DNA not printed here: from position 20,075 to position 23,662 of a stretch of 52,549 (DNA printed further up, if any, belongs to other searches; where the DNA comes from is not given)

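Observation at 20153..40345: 6730-aa single-ORF surface protein built from at least six GLUG modules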

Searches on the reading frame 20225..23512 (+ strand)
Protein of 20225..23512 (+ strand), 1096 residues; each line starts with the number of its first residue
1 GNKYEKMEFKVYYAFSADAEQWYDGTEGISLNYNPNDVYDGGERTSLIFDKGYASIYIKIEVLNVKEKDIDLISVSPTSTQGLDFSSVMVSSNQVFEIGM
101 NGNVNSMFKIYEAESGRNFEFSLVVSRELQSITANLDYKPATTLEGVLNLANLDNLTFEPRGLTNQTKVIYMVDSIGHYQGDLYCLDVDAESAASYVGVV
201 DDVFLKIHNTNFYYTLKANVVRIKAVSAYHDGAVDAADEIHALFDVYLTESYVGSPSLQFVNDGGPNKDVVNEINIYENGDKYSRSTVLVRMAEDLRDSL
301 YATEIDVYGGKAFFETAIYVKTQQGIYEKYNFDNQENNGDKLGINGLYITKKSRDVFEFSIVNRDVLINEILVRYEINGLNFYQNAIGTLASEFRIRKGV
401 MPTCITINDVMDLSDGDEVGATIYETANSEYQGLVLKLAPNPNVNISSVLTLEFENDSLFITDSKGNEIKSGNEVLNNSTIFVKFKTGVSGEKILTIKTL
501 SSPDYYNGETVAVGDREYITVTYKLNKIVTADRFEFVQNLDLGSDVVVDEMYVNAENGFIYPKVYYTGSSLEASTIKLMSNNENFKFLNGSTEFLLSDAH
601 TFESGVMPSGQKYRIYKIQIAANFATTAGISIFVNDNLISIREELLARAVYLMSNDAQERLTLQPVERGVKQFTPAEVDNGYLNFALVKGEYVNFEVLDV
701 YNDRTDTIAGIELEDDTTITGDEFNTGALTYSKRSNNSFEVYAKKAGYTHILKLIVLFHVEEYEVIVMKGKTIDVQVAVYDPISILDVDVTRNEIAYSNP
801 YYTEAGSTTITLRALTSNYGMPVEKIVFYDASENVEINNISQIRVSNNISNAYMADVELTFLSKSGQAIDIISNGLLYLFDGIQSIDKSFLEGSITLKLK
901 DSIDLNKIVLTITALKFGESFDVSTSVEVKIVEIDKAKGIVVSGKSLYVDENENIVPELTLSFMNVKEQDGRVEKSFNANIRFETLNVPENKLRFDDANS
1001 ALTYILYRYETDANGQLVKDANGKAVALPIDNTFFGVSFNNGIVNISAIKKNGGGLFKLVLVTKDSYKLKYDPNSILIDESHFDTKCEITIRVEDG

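Call 83: search_solved_structures(query=A5, max_evalue=1)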
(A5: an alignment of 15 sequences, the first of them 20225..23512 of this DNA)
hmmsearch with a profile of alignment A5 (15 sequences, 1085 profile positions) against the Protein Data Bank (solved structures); distinct sequences matched with E-value up to 1: 0.
